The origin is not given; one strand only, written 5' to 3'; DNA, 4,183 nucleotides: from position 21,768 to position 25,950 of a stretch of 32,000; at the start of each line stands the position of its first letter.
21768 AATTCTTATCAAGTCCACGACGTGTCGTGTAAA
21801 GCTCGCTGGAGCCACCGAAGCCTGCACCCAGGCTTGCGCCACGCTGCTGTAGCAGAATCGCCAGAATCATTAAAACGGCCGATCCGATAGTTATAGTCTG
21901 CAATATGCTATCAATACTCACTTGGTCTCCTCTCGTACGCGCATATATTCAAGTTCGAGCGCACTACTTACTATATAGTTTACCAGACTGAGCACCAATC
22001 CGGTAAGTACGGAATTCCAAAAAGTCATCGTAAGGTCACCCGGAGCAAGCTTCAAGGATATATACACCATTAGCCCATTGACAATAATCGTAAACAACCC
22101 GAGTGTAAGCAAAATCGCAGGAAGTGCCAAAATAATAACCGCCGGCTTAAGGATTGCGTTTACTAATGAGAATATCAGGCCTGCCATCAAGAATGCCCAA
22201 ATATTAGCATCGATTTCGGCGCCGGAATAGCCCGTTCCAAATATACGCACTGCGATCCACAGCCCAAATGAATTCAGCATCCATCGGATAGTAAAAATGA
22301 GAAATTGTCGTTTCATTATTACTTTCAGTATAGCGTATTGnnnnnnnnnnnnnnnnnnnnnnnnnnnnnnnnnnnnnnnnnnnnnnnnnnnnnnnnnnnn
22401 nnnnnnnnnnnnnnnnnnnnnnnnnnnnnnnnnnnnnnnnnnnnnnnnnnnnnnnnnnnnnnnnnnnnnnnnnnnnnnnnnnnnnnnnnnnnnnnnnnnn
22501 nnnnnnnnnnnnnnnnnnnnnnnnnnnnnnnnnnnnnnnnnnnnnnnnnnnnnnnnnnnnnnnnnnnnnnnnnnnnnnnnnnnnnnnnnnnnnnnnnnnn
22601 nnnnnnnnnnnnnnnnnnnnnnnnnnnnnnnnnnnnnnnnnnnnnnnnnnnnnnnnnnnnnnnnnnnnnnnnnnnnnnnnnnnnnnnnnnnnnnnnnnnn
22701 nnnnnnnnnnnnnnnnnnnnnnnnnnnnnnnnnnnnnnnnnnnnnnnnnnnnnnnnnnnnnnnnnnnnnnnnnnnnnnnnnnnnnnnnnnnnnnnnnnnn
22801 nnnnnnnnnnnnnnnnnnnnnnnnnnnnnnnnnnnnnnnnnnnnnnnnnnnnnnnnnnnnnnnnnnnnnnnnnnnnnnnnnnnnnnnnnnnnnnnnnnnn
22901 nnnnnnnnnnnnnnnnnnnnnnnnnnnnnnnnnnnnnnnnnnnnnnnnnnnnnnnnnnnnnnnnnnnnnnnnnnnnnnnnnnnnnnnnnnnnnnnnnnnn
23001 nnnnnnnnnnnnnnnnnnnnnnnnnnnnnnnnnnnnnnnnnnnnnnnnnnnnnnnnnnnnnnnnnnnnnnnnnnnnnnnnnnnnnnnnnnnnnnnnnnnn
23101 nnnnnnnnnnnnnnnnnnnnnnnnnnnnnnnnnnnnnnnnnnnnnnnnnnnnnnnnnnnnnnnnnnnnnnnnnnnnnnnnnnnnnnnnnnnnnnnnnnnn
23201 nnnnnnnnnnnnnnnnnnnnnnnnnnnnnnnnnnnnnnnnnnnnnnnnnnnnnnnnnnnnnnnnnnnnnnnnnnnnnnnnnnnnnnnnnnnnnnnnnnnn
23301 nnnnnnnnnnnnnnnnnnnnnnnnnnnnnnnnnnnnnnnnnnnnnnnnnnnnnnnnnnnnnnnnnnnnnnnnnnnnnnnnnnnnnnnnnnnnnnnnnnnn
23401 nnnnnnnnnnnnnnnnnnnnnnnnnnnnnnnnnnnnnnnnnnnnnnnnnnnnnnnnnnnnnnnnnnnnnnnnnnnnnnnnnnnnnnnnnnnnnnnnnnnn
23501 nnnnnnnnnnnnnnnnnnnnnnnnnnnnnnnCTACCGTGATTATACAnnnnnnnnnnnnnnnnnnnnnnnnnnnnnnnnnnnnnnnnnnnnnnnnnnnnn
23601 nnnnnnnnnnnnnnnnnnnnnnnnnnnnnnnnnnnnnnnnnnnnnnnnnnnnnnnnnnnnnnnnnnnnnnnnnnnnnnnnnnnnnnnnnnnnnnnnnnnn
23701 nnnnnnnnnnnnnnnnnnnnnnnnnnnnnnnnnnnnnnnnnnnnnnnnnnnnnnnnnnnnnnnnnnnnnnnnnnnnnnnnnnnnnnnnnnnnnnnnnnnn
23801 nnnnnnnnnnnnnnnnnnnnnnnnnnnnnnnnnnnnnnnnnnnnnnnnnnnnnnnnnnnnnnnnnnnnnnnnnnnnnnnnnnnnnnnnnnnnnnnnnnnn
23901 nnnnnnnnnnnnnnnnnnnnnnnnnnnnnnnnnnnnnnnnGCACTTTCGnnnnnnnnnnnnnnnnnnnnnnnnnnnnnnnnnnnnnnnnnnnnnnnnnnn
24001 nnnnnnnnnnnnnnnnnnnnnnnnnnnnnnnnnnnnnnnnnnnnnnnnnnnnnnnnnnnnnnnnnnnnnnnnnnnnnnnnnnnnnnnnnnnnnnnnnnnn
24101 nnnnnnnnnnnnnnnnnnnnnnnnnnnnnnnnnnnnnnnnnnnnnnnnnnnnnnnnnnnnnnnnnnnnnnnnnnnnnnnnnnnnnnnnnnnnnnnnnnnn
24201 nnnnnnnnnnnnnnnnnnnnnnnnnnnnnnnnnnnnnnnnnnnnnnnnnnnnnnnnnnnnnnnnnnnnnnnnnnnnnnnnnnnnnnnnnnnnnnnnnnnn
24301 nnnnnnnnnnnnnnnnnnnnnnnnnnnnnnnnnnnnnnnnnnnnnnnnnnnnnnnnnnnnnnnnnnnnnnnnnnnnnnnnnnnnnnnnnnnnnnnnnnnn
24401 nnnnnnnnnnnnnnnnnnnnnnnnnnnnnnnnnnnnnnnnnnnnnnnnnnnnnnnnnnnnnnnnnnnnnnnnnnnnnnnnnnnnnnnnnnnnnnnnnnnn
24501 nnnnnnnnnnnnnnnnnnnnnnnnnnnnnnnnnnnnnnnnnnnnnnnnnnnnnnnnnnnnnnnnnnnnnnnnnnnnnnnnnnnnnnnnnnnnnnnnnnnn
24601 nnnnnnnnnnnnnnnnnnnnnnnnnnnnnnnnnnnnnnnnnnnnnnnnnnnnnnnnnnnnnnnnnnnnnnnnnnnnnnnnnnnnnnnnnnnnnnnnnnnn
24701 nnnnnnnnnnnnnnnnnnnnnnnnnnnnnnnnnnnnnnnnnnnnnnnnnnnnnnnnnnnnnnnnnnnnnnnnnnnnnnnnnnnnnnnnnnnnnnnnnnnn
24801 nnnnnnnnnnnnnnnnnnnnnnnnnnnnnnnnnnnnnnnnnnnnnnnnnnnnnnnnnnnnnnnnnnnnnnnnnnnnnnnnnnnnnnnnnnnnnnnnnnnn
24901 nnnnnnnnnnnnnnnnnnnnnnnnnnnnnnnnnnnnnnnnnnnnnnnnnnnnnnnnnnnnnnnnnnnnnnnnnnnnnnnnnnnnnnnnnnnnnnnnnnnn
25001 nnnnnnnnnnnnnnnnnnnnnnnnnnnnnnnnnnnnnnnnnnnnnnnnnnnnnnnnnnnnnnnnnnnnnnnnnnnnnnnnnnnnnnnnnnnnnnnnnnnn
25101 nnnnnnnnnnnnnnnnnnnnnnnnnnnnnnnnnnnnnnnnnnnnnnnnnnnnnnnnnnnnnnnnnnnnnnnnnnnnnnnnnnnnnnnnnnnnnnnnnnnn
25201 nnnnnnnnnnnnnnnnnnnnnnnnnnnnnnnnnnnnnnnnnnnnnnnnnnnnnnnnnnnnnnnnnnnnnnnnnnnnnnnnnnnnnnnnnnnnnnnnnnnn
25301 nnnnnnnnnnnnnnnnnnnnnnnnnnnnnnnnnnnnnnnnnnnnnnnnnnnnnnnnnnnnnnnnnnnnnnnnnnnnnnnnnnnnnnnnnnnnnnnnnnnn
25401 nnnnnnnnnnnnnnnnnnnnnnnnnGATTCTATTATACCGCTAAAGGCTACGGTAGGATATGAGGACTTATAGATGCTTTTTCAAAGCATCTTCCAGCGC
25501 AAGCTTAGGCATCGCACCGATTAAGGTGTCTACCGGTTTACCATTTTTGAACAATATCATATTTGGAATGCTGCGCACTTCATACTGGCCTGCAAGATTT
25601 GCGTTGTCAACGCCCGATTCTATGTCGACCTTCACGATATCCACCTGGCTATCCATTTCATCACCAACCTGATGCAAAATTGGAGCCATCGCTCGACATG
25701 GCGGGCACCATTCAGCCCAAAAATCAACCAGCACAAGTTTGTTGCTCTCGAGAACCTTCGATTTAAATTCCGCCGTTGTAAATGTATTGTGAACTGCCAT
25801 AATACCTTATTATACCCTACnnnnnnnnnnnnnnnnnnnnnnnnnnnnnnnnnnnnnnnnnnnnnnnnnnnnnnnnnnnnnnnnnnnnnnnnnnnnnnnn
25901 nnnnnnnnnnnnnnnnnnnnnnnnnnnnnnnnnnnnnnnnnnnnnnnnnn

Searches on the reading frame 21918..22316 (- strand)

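Call 12: search_protein_families(library=pfam, proteins=[window:21918-22316:-], max_evalue=0.001)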
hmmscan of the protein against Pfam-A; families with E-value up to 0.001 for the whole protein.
window:21918-22316:- (132 aa): 1 family
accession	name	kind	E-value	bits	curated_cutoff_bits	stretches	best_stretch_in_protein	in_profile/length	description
PF04020.18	Phage_holin_4_2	-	1.4e-20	74.3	28.8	1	8-115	3-105/105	Mycobacterial 4 TMS phage holin, superfamily IV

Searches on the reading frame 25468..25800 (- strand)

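Call 12: search_protein_families(library=pfam, proteins=[window:25468-25800:-], max_evalue=0.001)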
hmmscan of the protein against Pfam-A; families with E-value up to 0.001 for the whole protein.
window:25468-25800:- (110 aa): 8 families
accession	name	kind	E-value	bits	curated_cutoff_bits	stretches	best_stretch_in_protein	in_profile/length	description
PF00085.26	Thioredoxin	-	1e-28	99.8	23.5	1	6-107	4-102/103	Thioredoxin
PF13905.12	Thioredoxin_8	-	2e-10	41.3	27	1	20-60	1-43/94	Thioredoxin-like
PF13098.12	Thioredoxin_2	-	5.2e-10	40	27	1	18-106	3-104/104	Thioredoxin-like domain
PF13728.12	TraF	-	8e-06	26.3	23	1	21-88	130-203/224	F plasmid transfer operon protein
PF13899.12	Thioredoxin_7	-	1.3e-05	25.7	27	1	13-84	10-81/83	Thioredoxin-like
PF00578.27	AhpC-TSA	-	2.6e-05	24.6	26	1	12-70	18-77/124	AhpC/TSA family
PF08534.16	Redoxin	-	8.5e-05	22.8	26.6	1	19-58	27-68/148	Redoxin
PF14595.12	Thioredoxin_9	-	0.00035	20.9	25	1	22-99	43-119/129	Thioredoxin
